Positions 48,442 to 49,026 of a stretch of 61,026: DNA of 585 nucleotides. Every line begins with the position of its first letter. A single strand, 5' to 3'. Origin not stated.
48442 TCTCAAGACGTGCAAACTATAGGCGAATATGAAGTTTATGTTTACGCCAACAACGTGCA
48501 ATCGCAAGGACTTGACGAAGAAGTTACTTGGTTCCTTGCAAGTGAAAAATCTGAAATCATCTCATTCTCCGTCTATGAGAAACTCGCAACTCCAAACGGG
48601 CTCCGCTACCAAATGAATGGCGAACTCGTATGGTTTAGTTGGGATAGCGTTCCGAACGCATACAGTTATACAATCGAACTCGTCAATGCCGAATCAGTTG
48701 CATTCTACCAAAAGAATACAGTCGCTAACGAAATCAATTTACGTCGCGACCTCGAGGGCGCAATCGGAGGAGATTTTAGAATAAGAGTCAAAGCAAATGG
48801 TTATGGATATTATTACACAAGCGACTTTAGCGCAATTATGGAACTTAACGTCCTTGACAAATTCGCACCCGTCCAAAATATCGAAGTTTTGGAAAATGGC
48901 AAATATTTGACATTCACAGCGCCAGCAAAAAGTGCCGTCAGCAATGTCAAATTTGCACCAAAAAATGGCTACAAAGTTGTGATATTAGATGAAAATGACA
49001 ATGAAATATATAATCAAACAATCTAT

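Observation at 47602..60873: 13.3-kb gene encoding a ~4423-aa N-anchored protein with at least 25 FN3-like modules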

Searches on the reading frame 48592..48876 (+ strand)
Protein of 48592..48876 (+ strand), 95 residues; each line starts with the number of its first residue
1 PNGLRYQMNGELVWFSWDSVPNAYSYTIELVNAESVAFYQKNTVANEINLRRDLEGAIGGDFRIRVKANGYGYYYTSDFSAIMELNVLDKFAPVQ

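Call 29: search_protein_families(library=pfam, alignment_id=A2, max_evalue=10)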
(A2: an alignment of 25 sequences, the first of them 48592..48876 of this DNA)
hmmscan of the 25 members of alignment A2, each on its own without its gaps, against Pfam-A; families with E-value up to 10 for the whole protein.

A. member 1, window:48592-48876:+ (95 aa): 0 families

B. families by the number of members that match (of 25 scanned): 21 families
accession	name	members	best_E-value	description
PF21910.2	GH85_C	2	0.0066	GH85 endohexosaminidases, C-terminal domain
PF16383.10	DUF4992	1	0.0001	Domain of unknown function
PF14266.11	YceG_bac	1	0.0005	YceG domain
PF18994.6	Prophage_tailD1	1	0.0027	Prophage endopeptidase tail N-terminal domain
PF24943.1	Fn3_Dep-1_2nd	1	0.012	Dep-1 second Fn3-like domain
PF18611.7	IL3Ra_N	1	0.018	IL-3 receptor alpha chain N-terminal domain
PF15187.11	Augurin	1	0.044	Oesophageal cancer-related gene 4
PF24576.1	IR75A_N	1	0.052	Ionotropic receptor 75a N-terminal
PF18079.6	AglB_L1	1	0.054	Archaeal glycosylation protein B long peripheral domain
PF01108.23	Tissue_fac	1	0.059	Tissue factor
PF11584.14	Toxin_ToxA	1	0.062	Proteinaceous host-selective toxin ToxA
PF24132.1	DUF7399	1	0.068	Family of unknown function (DUF7399)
PF14567.11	SUKH_5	1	0.08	SMI1-KNR4 cell-wall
PF09922.15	LiaF-like_C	1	0.08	Cell wall-active antibiotics response LiaF, C-terminal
PF00211.25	Guanylate_cyc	1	0.082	Adenylate and Guanylate cyclase catalytic domain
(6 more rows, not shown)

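Call 30: search_solved_structures(query=A2, max_evalue=1, show_alignments=2)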
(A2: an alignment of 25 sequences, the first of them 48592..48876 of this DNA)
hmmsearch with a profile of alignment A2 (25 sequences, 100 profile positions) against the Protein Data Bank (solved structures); distinct sequences matched with E-value up to 1: 11.
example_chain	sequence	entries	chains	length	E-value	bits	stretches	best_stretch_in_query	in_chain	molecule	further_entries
7jgu_A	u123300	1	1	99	4.1e-05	27.3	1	6-76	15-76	Fibronectin type-III domain-containing protein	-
7jgt_A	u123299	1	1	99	0.0002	25.1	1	6-76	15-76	Fibronectin type-III domain-containing protein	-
4eq2_A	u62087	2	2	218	0.046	17.5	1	36-91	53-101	Interferon gamma receptor 1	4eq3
3mpc_A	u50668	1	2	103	0.051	17.4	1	3-85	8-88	Fn3-like protein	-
2edy_A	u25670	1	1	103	0.064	17.1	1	7-77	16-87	Receptor-type tyrosine-protein phosphatase F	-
6e3k_C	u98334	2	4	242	0.21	15.4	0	2-92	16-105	Interferon gamma receptor 1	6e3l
4jmg_A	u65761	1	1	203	0.37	14.6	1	14-88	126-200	Clamp Ptpn11_pY580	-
7f7q_A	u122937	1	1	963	0.63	13.9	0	2-48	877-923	GH31 alpha-N-acetylgalactosaminidase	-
6m76_A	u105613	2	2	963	0.63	13.9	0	2-48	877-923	LPXTG-motif cell wall anchor domain protein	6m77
7f7r_A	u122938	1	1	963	0.64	13.9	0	2-48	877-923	GH31 alpha-N-acetylgalactosaminidase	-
2evv_A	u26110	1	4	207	0.96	13.3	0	15-74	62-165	hypothetical protein HP0218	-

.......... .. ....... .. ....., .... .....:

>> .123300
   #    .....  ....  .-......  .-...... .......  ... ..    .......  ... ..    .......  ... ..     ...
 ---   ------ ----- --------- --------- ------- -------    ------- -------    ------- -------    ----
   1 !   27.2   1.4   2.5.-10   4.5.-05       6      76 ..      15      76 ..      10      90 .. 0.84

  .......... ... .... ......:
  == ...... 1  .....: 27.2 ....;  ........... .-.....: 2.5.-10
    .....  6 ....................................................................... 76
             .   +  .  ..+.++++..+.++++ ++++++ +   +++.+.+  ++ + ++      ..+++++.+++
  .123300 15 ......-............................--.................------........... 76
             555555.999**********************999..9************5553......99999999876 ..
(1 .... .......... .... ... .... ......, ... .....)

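Call 33: predict_structure(alignment_id=A2)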
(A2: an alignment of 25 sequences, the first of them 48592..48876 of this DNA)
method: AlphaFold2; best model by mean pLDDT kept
length: 95 residues; sequences in the alignment: 25
mean_pLDDT: 90.3   pTM: 0.79
mean pLDDT of the five models: 90.3, 90.1, 88.4, 87.2, 87.0
residues with pLDDT >= 90: 68; 70-90: 19; 50-70: 8; < 50: 0
segments of 3 or more residues with pLDDT < 50: none
pLDDT, mean of each block of 10 residues (from residue 1): 94 95 96 88 96 80 96 95 88 63
secondary structure, 60 per line:
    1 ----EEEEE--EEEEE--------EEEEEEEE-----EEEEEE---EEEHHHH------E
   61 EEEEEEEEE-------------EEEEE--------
elements in order: E5-9 E12-16 E25-32 E38-43 E47-49 H50-53 E60-69 E83-87

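Call 35: fold_search(model_id=the predicted structure, library=pdb)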
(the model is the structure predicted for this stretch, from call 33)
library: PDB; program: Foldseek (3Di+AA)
matches with E <= 10: 1233; with E <= 0.001: 0
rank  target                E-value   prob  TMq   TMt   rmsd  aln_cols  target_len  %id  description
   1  8y31_E                1.5e-03  1.00  0.69  0.65   3.2        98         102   13  The crystal structure of the QX006N-Fab/IFNAR1-SD123 complex (released 2024-12-04)
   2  5fm4_C                2.4e-03  1.00  0.66  0.61   4.3       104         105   15  Structure of the C-terminally extended domain My4 of human myomesin (space group P21) (released 2016-11-23)
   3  8avd_B                2.5e-03  1.00  0.72  0.19   2.9        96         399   20  Cryo-EM structure for a 3:3 complex between mouse leptin and the mouse LEP-R ectodomain (local refinement) (released 2023-04-05)
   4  2dm4_MODEL_1_A        2.5e-03  1.00  0.70  0.63   3.6       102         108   13  Solution structure of the second fn3 domain of human sorLA/LR11 (released 2006-10-20)
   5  9l9p_S                2.9e-03  1.00  0.68  0.09   4.1        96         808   21  Cryo-EM structure of bacteriophage T1 tail tip complex (released 2025-03-12)
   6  1x5g_MODEL_1_A        2.9e-03  1.00  0.64  0.54   4.3       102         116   12  The solution structure of the second fibronectin type III domain of human Neogenin (released 2005-11-15)
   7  8kb7_D                3.1e-03  1.00  0.65  0.14   3.6        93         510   12  Crystal structure of UDP/mannose-bound AGO61/beta-1,4-N-Acetylglucosaminyltransferase 2 (POMGNT2) (released 2024-08-07)
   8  7s2r_A                3.3e-03  1.00  0.71  0.37   2.8        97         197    9  nanobody bound to IL-2Rg (released 2022-03-30)
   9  1cn4_B                3.3e-03  1.00  0.69  0.33   3.1       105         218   16  ERYTHROPOIETIN COMPLEXED WITH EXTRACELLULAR DOMAINS OF ERYTHROPOIETIN RECEPTOR (released 1999-08-11)
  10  4i18_R                3.3e-03  1.00  0.63  0.32   3.8       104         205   12  Crystal structure of human prolactin receptor complexed with Fab fragment (released 2013-11-20)
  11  1x5l_MODEL_1_A        3.6e-03  1.00  0.71  0.62   3.8       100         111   15  Solution structure of the second fn3 domain of Eph receptor A8 protein (released 2005-11-16)
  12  8kb7_A                3.6e-03  1.00  0.65  0.14   3.7        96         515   11  Crystal structure of UDP/mannose-bound AGO61/beta-1,4-N-Acetylglucosaminyltransferase 2 (POMGNT2) (released 2024-08-07)
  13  1lqs_R                3.8e-03  1.00  0.68  0.34   4.1       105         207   12  CRYSTAL STRUCTURE OF HUMAN CYTOMEGALOVIRUS IL-10 BOUND TO SOLUBLE HUMAN IL-10R1 (released 2002-07-17)
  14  8ent_C                4.3e-03  1.00  0.72  0.37   2.8        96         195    9  Interleukin-21 signaling complex with IL-21R and IL-2Rg (released 2023-06-28)
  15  3ncc_B                4.3e-03  1.00  0.64  0.32   3.5       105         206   10  A human Prolactin receptor antagonist in complex with the mutant extracellular domain H188A of the human prolactin rec (released 2010-09-29)
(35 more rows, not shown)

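Call 36: search_protein_representatives(alignment_id=A2)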
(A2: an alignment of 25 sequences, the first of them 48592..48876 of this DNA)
Query: 25 sequences, 100 profile positions. Proteins with E-value up to 0.001 (for the whole library): 10067; up to 1e-10: 2649; up to 1e-30: 254. The best 150 are listed.
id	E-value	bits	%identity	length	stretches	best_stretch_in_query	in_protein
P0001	1.4e-184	616.1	-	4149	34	2-100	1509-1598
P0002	8.7e-173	578.3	-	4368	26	2-98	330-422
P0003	5.6e-138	466.6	-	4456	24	4-100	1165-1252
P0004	2.2e-127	432.5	-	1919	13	3-94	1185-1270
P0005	1.2e-124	423.7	-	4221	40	2-94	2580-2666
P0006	1.1e-118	404.7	-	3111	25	4-95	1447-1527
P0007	3.4e-113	387.0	-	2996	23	14-100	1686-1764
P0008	9.3e-99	340.7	-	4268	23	3-100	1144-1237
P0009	9.5e-95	327.8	-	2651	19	3-100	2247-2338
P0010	1.7e-94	327.0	-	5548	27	13-100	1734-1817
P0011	1.2e-93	324.4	-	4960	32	4-84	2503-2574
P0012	1.1e-87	305.2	-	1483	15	11-100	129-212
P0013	2.4e-83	291.3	-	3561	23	5-99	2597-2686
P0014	2.7e-82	287.9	-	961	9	3-100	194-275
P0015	8.5e-82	286.3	-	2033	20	3-92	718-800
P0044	2.7e-60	217.3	-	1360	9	2-100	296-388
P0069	1.6e-51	189.1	-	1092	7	2-99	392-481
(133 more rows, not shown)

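Call 63: search_protein_families(library=pfam, proteins=[P0008, P0044, P0006, P0069], max_evalue=0.01)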
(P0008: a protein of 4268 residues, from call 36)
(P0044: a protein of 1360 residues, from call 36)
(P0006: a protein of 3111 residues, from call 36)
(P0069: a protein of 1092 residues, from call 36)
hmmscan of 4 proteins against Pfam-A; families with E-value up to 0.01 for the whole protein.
P0008 (4268 aa): 0 families

P0044 (1360 aa): 1 family
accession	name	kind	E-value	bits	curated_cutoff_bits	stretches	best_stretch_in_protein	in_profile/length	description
PF01841.26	Transglut_core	-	7e-10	39.6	23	1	1056-1178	3-107/108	Transglutaminase-like superfamily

P0006 (3111 aa): 5 families
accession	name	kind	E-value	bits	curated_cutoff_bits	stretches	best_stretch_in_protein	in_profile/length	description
PF22433.2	MtxA_IG-like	-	1.5e-09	38.1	26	0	2276-2326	15-66/83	Magnetotaxis protein MtxA, Immunoglobulin-like domain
PF21910.2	GH85_C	-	2.7e-07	31.4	27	0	1113-1146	17-50/95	GH85 endohexosaminidases, C-terminal domain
PF16383.10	DUF4992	-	5.8e-07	29.8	29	0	2679-2704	64-89/183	Domain of unknown function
PF21470.2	BppU-like_C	-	3.2e-06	27.5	27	0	699-725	21-47/59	Minor structural protein 5-like, C-terminal domain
PF23861.1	Ribophorin_II_2nd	-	0.0038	17.8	23.4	0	2766-2813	40-88/105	Ribophorin II second domain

P0069 (1092 aa): 2 families
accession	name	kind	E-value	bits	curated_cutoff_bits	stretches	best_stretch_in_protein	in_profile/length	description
PF01841.26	Transglut_core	-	5.7e-14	52.8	23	1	867-971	6-108/108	Transglutaminase-like superfamily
PF00041.27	fn3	-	0.00027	21.5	25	0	573-642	2-72/84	Fibronectin type III domain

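Call 66: find_encoding_contigs(protein=P0008, flank=10000, max_places=3)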
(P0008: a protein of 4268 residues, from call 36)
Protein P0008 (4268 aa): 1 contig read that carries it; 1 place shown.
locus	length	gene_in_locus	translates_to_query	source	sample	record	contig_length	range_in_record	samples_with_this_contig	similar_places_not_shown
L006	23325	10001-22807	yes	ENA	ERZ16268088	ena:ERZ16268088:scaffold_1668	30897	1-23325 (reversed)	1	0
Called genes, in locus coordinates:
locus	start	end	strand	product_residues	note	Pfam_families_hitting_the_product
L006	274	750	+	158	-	PF01797:Y1_Tnp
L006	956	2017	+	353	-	-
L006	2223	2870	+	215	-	PF03703:bPH_2 (weak)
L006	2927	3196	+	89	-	-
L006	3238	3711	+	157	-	PF01261:AP_endonuc_2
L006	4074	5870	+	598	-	-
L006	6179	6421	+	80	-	-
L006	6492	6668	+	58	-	-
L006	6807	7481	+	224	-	PF00578:AhpC-TSA, PF08534:Redoxin, PF10417:1-cysPrx_C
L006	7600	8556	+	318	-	-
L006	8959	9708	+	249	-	-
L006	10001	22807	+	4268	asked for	-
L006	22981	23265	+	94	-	PF01527:HTH_Tnp_1 (weak)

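Call 71: find_encoding_contigs(protein=P0003, flank=10000, max_places=3)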
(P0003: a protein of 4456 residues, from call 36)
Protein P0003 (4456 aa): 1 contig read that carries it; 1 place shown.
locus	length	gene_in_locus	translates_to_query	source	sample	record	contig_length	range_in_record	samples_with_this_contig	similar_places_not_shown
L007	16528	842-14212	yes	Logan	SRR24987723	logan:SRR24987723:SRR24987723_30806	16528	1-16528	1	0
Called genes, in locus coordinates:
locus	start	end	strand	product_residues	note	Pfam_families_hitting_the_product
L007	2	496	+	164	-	?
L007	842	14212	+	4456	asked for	-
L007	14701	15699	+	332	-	-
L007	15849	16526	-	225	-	?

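Call 73: search_protein_families(library=ncbifam, proteins=[L006:7600-8556:+], max_evalue=10)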
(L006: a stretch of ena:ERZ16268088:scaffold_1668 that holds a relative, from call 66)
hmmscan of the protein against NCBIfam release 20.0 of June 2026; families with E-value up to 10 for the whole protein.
L006:7600-8556:+ (318 aa): 1 family
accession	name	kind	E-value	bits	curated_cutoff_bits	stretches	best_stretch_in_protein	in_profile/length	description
NF002253.0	PRK01177.1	equivalog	0.0026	17.5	166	1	249-304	88-142/143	hypothetical protein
